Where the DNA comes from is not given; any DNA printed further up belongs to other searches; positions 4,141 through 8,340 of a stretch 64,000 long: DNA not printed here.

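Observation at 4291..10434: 2047-aa giant membrane protein coupling a polytopic domain of about 750 aa to a GH94-like glycoside phosphorylase module, with no glycosyltransferase domain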

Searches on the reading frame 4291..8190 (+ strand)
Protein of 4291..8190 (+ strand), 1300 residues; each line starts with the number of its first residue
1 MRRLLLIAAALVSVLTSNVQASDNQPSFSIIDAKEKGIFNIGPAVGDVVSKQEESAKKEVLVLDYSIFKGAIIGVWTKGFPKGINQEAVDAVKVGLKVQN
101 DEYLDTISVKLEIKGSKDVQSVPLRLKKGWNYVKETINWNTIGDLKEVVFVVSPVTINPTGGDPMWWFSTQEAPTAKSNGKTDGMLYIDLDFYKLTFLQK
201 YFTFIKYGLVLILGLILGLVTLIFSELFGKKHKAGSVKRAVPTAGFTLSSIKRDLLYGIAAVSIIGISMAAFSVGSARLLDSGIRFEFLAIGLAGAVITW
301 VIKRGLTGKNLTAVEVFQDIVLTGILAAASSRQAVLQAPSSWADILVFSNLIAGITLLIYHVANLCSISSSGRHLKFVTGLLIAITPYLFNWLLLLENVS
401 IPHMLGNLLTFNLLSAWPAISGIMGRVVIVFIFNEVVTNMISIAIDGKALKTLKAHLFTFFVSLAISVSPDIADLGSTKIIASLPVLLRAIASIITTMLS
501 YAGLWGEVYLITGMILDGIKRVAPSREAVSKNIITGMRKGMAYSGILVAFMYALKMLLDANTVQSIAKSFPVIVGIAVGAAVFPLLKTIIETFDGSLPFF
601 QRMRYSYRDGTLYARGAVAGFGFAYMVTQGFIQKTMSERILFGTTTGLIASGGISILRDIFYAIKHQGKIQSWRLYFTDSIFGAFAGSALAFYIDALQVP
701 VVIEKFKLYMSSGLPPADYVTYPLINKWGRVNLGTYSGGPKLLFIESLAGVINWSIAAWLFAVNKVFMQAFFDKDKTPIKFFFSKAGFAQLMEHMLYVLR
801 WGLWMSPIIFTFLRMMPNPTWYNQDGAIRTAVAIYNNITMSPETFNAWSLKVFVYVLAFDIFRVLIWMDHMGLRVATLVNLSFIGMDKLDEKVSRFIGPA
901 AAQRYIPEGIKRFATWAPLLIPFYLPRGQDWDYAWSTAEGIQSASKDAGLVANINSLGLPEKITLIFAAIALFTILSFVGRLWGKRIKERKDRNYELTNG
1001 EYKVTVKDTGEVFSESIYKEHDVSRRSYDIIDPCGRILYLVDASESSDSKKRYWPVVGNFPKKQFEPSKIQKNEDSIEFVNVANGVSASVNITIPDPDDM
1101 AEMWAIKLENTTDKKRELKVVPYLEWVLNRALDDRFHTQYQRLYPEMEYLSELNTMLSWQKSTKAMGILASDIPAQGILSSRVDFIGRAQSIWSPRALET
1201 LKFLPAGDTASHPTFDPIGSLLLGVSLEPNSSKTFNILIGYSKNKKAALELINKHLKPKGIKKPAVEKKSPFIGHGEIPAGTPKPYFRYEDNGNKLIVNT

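Call 9: search_solved_structures(query=window:4291-8190:+, max_evalue=10, show_alignments=2)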
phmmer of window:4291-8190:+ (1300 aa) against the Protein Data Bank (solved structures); distinct sequences matched with E-value up to 10: 10.
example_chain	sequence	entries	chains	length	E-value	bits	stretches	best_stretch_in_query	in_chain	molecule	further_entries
3s4c_A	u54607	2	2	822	0.00092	20.4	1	1083-1245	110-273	Lactose Phosphorylase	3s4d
3rrs_A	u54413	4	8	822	0.00092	20.4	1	1083-1245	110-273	Cellobiose phosphorylase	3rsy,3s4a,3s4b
3qde_A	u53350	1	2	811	0.0054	17.8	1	1032-1246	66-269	Cellobiose phosphorylase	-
8ho7_A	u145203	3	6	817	0.0055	17.8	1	1032-1246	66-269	Cellobiose phosphorylase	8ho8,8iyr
8ho9_A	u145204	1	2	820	0.0081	17.2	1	1032-1246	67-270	Cellobiose phosphorylase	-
8hob_A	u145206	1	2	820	0.0081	17.2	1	1032-1246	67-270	Cellobiose phosphorylase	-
1v7v_A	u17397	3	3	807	0.065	14.2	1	1031-1244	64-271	chitobiose phosphorylase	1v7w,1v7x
4zle_A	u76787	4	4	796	0.17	12.8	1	1035-1285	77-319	Putative b-glycan phosphorylase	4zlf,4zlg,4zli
2xsa_A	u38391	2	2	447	1.3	9.9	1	1085-1161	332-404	HYALURONOGLUCOSAMINIDASE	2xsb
11lh_A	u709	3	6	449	1.3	9.9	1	1085-1161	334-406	Protein O-GlcNAcase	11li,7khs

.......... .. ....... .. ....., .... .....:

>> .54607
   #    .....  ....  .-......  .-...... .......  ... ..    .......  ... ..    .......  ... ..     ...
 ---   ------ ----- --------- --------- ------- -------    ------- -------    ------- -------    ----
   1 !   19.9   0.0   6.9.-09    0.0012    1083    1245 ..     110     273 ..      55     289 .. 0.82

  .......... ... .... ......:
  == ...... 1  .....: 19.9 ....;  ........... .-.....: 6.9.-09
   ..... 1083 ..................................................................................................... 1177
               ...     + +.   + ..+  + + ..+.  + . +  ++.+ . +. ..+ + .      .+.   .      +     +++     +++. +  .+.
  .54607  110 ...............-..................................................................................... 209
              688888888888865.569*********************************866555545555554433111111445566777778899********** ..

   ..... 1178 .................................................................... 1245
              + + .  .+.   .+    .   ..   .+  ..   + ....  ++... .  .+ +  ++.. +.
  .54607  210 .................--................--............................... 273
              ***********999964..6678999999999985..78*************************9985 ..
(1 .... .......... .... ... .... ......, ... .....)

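Call 37: predict_structure(alignment_id=A2)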
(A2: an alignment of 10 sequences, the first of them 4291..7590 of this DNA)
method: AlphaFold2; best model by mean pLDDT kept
length: 1100 residues; sequences in the alignment: 10
mean_pLDDT: 49.2   pTM: 0.29
mean pLDDT of the five models: 49.2, 46.7, 44.8, 44.6, 43.3
residues with pLDDT >= 90: 0; 70-90: 138; 50-70: 339; < 50: 623
segments of 3 or more residues with pLDDT < 50: 1-26, 157-179, 196-220, 222-292, 304-309, 321-358, 364-374, 469-490, 496-507, 511-513, 515-524, 547-567, 593-595, 695-761, 770-772, 774-779, 798-959, 983-985, 987-994, 997-1002, 1008-1012, 1016-1038, 1054-1072, 1076-1093, 1095-1100
pLDDT, mean of each block of 10 residues (from residue 1): 41 38 46 77 77 72 79 81 65 79 73 82 75 76 81 58 30 34 80 56 42 48 44 28 32 40 41 35 41 51 46 51 45 32 41 47 47 48 51 52 66 67 69 64 56 63 57 40 44 50 48 47 50 53 49 45 47 63 59 48 60 69 65 63 73 69 59 61 59 42 33 29 26 23 32 43 50 48 60 55 37 27 27 32 36 35 31 30 31 30 27 28 28 30 34 44 54 54 48 48 49 45 31 42 53 45 39 47 37 44
secondary structure, 60 per line:
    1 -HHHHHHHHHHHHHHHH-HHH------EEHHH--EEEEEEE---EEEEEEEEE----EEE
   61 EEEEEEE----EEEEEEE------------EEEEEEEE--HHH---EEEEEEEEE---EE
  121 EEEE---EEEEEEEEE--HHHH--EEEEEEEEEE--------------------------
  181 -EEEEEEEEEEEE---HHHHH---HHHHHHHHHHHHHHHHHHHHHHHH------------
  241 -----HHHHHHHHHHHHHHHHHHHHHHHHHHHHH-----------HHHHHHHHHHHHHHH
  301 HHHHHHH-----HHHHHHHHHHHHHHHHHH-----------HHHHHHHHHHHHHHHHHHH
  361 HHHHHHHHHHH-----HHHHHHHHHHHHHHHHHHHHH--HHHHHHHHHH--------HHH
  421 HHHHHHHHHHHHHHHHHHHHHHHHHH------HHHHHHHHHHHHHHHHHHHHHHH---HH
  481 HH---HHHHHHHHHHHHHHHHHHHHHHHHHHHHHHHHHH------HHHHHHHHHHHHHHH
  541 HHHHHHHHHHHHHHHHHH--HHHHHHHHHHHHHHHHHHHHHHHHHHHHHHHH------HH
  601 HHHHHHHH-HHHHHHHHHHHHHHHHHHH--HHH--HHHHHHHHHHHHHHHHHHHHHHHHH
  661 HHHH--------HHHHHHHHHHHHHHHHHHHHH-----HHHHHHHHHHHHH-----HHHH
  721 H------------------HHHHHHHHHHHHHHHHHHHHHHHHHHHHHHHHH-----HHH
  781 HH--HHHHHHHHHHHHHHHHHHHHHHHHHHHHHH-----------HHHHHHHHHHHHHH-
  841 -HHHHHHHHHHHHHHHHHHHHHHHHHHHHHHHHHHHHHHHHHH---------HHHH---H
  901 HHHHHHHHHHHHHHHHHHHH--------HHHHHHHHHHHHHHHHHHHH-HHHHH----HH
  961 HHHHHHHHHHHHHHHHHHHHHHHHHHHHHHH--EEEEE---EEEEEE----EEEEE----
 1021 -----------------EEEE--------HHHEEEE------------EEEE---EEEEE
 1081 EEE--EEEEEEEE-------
elements in order (helices of 4 or more, strands of 3 or more residues): H2-17 E35-41 E45-53 E58-67 E72-78 E91-98 E107-115 E119-124 E128-136 H139-142 E145-154 E182-193 H197-201 H205-228 H246-274 H286-307 H313-330 H342-371 H377-397 H400-409 H418-446 H453-475 H479-482 H486-519 H526-558 H561-592 H599-608 H610-628 H636-664 H673-693 H699-711 H717-721 H740-772 H778-782 H785-814 H826-839 H842-883 H893-896 H900-920 H929-948 H950-954 H959-991 E994-998 E1002-1007 E1012-1016 E1038-1041 E1053-1056 E1069-1072 E1076-1083 E1086-1093

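Call 69: fold_search(model_id=the predicted structure, library=pdb)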
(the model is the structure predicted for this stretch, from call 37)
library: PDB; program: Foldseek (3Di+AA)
matches with E <= 10: 886; with E <= 0.001: 17
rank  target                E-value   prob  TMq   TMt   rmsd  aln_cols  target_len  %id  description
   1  1v0a                  4.1e-05  1.00  0.11  0.57   5.6       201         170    8  Family 11 Carbohydrate-Binding Module of cellulosomal cellulase Lic26A-Cel5E of Clostridium thermocellum (released 2005-01-12)
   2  6r3m_A                4.5e-05  1.00  0.11  0.55   5.4       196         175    8  Family 11 Carbohydrate-Binding Module from Clostridium thermocellum in complex with beta-1,3-1,4-mixed-linked tetrasac (released 2020-02-05)
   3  6r31_A                9.9e-05  1.00  0.10  0.54   5.3       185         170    9  Family 11 Carbohydrate-Binding Module from Clostridium thermocellum in complex with beta-1,3-1,4-mixed-linked tetrasac (released 2020-02-05)
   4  9cyn_B                1.2e-04  1.00  0.11  0.44   6.6       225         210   10  Flagellar filament sheath protein FlaA1 (released 2026-03-18)
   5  5w6h_A                2.0e-04  1.00  0.10  0.15   4.6       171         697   11  Crystal structure of Bacteriophage CBA120 tailspike protein 4 enzymatically active domain (TSP4dN, orf213) (released 2018-10-24)
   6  3hei_A                3.9e-04  1.00  0.10  0.48   5.6       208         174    8  Ligand Recognition by A-Class Eph Receptors: Crystal Structures of the EphA2 Ligand-Binding Domain and the EphA2/ephri (released 2009-06-30)
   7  9cyn_A                4.2e-04  1.00  0.10  0.39   8.4       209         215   10  Flagellar filament sheath protein FlaA1 (released 2026-03-18)
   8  1wky                  5.4e-04  1.00  0.09  0.21   5.0       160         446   11  Crystal structure of alkaline mannanase from Bacillus sp. strain JAMB-602: catalytic domain and its Carbohydrate Binding (released 2005-06-15)
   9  8a28_A                5.9e-04  1.00  0.10  0.25   6.7       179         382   13  Structure of the astacin zymogen of LAST-MAM from Limulus polyphemus (released 2022-10-19)
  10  2qk7_A                6.2e-04  0.91  0.05  0.16  21.2       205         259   11  A covalent S-F heterodimer of staphylococcal gamma-hemolysin (released 2008-02-19)
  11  2lro_MODEL_1_A        7.1e-04  1.00  0.11  0.56   6.5       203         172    9  Solution structure, dynamics and binding studies of CtCBM11 (released 2013-02-06)
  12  4w8j                  7.1e-04  1.00  0.09  0.09   6.0       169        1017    9  Structure of the full-length insecticidal protein Cry1Ac reveals intriguing details of toxin packaging into in vivo form (released 2014-09-17)
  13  3czu_A                7.1e-04  1.00  0.09  0.41   6.7       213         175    8  Crystal structure of the human ephrin A2- ephrin A1 complex (released 2008-08-12)
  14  9jsi_A                8.2e-04  1.00  0.09  0.20   7.9       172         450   10  Clostridium perfringens iota toxin pore Ib in prepore II state (released 2025-05-14)
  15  1h6y_A                8.6e-04  1.00  0.09  0.47   7.8       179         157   14  The role of conserved amino acids in the cleft of the C-terminal family 22 carbohydrate binding module of Clostridium  (released 2002-06-27)
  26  5l73_B                1.6e-03  1.00  0.10  0.45   5.5       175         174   10  MAM domain of human neuropilin-1 (released 2016-10-26)
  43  5l73_A                3.1e-03  1.00  0.09  0.42   6.0       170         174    9  MAM domain of human neuropilin-1 (released 2016-10-26)
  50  5b4n_A                3.7e-03  1.00  0.08  0.37   8.8       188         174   10  Structure analysis of function associated loop mutant of substrate recognition domain of Fbs1 ubiquitin ligase (released 2016-09-14)
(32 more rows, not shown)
